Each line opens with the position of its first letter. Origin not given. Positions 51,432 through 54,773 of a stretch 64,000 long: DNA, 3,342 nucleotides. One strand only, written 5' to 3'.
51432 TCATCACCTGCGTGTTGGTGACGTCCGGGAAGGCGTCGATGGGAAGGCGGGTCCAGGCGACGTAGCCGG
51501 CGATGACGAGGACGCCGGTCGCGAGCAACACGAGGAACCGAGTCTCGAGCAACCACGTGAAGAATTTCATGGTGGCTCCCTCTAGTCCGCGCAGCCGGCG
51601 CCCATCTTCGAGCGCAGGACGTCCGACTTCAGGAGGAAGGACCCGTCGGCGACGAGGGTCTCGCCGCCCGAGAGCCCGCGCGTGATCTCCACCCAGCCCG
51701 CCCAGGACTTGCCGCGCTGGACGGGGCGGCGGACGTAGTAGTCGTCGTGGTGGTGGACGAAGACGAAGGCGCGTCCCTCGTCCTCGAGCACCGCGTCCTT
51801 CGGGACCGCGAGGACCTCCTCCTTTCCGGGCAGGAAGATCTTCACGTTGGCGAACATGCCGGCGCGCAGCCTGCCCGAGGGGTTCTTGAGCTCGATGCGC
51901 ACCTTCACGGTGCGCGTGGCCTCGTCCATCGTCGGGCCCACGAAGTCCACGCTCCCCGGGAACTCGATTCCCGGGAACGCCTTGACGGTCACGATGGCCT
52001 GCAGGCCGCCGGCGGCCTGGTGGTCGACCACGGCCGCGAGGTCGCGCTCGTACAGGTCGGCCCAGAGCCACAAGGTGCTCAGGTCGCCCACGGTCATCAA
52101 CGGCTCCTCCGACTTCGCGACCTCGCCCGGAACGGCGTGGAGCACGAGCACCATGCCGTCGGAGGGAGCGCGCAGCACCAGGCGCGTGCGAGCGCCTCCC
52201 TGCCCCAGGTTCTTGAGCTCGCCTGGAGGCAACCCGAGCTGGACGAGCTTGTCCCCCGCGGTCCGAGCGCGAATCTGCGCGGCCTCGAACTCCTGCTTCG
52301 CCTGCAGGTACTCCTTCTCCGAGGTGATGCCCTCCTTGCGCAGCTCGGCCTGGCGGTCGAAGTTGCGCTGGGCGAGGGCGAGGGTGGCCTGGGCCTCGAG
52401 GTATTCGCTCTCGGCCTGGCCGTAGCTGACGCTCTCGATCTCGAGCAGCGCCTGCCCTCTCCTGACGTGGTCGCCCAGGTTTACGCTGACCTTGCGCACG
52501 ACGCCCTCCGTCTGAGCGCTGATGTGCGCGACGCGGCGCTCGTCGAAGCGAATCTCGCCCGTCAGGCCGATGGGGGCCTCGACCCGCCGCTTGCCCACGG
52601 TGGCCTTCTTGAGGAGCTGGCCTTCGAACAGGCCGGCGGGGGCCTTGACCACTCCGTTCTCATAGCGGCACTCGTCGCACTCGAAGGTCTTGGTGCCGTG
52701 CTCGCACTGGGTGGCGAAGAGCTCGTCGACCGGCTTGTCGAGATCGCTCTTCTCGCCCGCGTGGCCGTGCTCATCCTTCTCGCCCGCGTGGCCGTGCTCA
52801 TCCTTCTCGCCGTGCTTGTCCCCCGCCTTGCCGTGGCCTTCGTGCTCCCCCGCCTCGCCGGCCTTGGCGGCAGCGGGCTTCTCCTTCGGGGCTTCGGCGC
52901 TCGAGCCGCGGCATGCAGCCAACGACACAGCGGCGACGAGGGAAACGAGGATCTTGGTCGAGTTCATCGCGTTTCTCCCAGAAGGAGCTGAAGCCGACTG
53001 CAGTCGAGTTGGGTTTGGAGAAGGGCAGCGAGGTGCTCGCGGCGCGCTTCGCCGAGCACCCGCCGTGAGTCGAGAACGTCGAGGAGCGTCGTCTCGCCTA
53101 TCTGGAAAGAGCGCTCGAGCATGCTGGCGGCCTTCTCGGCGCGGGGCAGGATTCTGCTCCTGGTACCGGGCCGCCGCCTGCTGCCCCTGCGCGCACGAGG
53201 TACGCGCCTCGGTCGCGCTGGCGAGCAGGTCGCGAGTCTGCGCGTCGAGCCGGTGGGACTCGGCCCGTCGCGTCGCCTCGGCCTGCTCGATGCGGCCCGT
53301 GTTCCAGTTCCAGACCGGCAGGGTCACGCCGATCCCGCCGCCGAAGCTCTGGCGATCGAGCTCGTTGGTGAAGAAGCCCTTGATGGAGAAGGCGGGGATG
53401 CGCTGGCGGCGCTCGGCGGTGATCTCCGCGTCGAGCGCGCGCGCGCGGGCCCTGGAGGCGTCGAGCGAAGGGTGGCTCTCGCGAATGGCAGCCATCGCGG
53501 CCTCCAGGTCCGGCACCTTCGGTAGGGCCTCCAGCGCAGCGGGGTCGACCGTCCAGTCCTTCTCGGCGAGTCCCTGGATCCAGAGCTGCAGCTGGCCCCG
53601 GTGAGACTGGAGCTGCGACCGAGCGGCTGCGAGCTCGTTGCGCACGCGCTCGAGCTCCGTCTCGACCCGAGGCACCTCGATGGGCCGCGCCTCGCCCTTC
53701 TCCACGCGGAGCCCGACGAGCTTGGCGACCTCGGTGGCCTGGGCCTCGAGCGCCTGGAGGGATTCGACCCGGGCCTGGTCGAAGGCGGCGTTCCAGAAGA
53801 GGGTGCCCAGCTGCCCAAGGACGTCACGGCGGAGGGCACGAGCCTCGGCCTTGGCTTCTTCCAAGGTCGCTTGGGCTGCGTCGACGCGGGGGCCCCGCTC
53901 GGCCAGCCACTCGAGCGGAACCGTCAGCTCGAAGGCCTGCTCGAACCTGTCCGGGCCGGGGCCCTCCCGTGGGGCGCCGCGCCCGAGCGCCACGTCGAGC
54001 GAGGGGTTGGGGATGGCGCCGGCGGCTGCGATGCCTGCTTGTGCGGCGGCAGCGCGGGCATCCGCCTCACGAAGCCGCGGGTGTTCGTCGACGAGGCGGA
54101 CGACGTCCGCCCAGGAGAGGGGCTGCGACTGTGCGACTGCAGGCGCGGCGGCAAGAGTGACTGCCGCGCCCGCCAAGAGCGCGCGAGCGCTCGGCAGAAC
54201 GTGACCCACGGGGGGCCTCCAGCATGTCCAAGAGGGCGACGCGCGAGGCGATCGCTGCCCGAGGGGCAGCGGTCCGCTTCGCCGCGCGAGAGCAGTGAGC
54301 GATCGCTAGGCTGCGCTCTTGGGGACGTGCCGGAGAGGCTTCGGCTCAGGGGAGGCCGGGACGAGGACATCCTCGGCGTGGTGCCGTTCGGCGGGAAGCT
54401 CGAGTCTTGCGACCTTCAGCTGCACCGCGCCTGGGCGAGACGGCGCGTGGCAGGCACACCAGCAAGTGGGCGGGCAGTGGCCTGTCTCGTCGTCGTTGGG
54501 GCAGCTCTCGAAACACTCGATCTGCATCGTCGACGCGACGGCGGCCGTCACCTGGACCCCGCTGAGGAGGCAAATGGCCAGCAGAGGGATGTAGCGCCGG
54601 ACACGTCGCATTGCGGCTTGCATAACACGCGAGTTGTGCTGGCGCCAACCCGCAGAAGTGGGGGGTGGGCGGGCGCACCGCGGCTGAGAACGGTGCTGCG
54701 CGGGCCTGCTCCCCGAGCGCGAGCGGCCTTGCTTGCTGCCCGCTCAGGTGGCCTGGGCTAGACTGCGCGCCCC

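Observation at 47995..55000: czc-type RND metal-efflux operon bracketed by diverged direct repeats of a neighbouring gene's promoter and 5' end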

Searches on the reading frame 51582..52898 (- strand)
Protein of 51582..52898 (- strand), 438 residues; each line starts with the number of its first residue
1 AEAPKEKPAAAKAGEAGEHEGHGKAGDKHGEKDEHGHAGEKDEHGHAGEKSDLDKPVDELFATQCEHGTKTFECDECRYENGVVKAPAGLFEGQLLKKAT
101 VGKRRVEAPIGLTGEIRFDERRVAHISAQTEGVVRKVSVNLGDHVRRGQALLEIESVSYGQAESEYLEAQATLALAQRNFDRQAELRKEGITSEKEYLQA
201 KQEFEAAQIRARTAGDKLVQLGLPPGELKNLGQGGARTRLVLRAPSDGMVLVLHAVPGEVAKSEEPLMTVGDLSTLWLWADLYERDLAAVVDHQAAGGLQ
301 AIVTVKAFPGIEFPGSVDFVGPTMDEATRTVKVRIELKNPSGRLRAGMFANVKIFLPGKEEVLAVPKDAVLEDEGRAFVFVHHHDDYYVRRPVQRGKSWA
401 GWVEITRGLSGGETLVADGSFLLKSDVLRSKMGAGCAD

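Call 37: search_protein_families(library=ncbifam, proteins=[window:51582-52898:-], max_evalue=0.01)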
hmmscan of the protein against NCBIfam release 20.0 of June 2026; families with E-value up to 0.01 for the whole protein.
window:51582-52898:- (438 aa): 25 families
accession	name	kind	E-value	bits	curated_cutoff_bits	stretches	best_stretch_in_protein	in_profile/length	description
TIGR01730.1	RND_mfp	subfamily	9.2e-55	185.8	94.9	1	99-425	4-315/322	efflux RND transporter periplasmic adaptor subunit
TIGR00999.1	8a0102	subfamily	1.5e-48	165.3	319.3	1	142-424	1-271/271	CzcB/NccB family metal efflux transporter periplasmic adaptor subunit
NF045680.1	DiMtlExpIhpB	equivalog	5e-30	104.6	450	2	240-428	138-319/326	divalent metal ion exporter adaptor subunit IhpB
NF007303.0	PRK09783.1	subfamily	3.5e-24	85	390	2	208-426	182-395/414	copper/silver efflux system membrane fusion protein CusB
NF008606.0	PRK11578.1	equivalog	6.3e-18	65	342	1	110-416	50-361/371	macrolide transporter subunit MacA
NF000272.2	OqxA_adapt_sub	exception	6.8e-15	54.9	835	1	125-419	69-366/391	multidrug efflux RND transporter periplasmic adaptor subunit OqxA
NF033834.1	RND_adapt_MexA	exception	2.2e-14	53.3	750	2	118-216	58-149/373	multidrug efflux RND transporter periplasmic adaptor subunit MexA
NF007362.0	PRK09859.1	equivalog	2.5e-14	53.2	738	2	315-419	254-359/385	multidrug transporter subunit MdtE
NF033138.2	RND-peri-MexC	equivalog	3.1e-13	49.6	625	2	312-423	251-363/375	MexC family multidrug efflux RND transporter periplasmic adaptor subunit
TIGR02971.1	heterocyst_DevB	subfamily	3.2e-13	49.8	129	1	240-324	205-282/327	ABC exporter membrane fusion protein, DevB family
NF007132.1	PRK09578.1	equivalog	3.2e-13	49.2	512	2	315-420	259-364/396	MexX/AxyX family multidrug efflux RND transporter periplasmic adaptor subunit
NF045904.1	RND-peri-MexE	equivalog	1.1e-12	47.5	714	1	122-419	62-356/390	multidrug efflux RND transporter periplasmic adaptor subunit MexE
NF008589.1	PRK11556.1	equivalog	1.2e-11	44.2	391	1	320-419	276-375/392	MdtA/MuxA family multidrug efflux RND transporter periplasmic adaptor subunit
TIGR00998.1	8a0101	subfamily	5.4e-11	42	390.8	2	240-322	205-283/334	EmrA/EmrK family multidrug efflux transporter periplasmic adaptor subunit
NF002939.0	PRK03598.1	equivalog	4.1e-10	39.3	393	2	161-221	112-172/332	secretion protein HlyD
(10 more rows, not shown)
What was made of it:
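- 51582..52967 (-): czcB: 461-aa periplasmic adaptor with a His-rich N-terminal region. TIGR01730 185.8 bits against a cutoff of 94.9 (call 37).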

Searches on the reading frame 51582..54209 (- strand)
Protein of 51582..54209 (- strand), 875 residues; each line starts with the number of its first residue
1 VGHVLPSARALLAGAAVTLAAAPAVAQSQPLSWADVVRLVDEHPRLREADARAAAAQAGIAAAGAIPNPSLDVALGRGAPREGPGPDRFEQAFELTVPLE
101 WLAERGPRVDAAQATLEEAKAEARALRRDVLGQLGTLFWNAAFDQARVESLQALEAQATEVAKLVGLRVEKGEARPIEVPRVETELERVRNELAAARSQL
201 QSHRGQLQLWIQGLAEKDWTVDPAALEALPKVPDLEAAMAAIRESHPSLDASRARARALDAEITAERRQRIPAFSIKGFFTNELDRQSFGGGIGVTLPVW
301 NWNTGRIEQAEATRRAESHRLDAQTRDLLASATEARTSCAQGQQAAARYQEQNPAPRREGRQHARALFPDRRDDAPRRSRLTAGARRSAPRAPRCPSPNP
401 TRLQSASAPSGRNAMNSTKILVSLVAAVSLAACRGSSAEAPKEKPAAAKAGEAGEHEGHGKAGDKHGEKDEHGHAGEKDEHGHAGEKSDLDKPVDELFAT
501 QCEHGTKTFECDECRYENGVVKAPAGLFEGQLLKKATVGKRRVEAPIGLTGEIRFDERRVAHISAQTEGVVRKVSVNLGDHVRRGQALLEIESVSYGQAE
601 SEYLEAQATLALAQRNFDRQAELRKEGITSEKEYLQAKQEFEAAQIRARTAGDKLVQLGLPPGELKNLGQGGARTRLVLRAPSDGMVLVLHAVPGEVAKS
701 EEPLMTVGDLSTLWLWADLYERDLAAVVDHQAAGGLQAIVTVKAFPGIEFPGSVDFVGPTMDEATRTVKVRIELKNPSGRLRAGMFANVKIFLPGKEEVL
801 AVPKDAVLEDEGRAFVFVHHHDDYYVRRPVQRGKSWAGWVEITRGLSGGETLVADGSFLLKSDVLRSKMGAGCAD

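Call 13: search_protein_families(library=pfam, proteins=[window:51582-54209:-], max_evalue=0.01)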
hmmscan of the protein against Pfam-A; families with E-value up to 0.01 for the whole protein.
window:51582-54209:- (875 aa): 5 families
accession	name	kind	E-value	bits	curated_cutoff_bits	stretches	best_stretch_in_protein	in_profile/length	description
PF16576.10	HlyD_D23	-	1.9e-52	178.1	30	1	544-787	3-214/214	Barrel-sandwich domain of CusB or HlyD membrane-fusion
PF02321.23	OEP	-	5.3e-29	101.8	22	2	36-210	4-185/187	Outer membrane efflux protein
PF13437.12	HlyD_3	-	5e-20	72.7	22.2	1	678-784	1-106/106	HlyD family secretion protein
PF13533.13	Biotin_lipoyl_2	-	0.00033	20.8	29.8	1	563-592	3-32/32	Biotin-lipoyl like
PF00364.28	Biotin_lipoyl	-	0.0015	18.7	22.1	0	562-591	44-73/73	Biotin-requiring enzyme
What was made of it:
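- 51582..52967 (-): Pfam HlyD_D23 2e-52 (call 13).
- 52964..54209 (-): czcC: outer-membrane factor. It is interrupted by a 1-base insertion at 53152/53153, and the shifted frame then runs on without a stop into czcB. Pfam OEP 5e-29 (call 13).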

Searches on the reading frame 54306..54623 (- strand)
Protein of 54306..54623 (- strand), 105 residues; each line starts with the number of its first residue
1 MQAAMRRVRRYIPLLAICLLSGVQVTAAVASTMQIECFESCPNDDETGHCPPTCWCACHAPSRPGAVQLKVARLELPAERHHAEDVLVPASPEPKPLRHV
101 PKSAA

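Call 13: search_protein_families(library=pfam, proteins=[window:54306-54623:-], max_evalue=0.01)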
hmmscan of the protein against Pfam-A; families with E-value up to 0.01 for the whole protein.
window:54306-54623:- (105 aa): 0 families

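Call 37: search_protein_families(library=ncbifam, proteins=[window:54306-54623:-], max_evalue=0.01)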
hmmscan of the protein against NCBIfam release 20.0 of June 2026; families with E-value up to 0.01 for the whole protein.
window:54306-54623:- (105 aa): 0 families
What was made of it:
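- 54306..54611 (-): First gene of the operon: a 101-aa signal-peptide protein with a conserved Cys motif and a C-terminal HVPK motif, from an uncharacterised family. An alternative ATG lies at 54623. No Pfam or NCBIfam match (calls 13, 37).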

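Call 61: search_protein_representatives(protein=window:54306-54611:-)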
Query: 101 residues. Proteins with E-value up to 0.001 (for the whole library): 75; up to 1e-10: 6; up to 1e-30: 1. The best 75 are listed.
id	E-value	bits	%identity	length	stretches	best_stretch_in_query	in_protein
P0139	8.8e-54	196.3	84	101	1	1-101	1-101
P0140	4.5e-22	94.4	46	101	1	1-100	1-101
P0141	8.4e-17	77.4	45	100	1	2-99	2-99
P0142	1.4e-15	73.5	46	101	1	1-100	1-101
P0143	4.4e-14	68.7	46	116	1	1-99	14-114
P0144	3.8e-11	59.3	42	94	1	10-101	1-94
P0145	3.7e-09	52.9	38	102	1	1-99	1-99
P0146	2.3e-08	50.3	36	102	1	1-100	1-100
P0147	3.3e-08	49.8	37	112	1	2-99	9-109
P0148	6.9e-08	48.8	41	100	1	12-99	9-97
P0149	7.0e-08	48.8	42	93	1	23-99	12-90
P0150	9.3e-08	48.4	43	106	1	10-99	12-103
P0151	2.5e-07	47.0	42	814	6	26-56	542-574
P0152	2.8e-07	46.9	41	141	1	6-99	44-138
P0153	3.4e-07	46.6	39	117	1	4-99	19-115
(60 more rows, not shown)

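Call 62: find_encoding_contigs(protein=P0139, flank=10000, max_places=6)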
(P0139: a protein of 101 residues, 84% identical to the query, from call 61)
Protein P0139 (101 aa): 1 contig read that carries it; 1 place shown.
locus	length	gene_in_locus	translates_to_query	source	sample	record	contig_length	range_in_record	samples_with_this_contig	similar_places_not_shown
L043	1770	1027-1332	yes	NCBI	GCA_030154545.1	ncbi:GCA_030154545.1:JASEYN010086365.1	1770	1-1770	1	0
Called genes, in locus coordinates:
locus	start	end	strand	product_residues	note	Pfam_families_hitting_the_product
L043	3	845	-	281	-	?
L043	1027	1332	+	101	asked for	-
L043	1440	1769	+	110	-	?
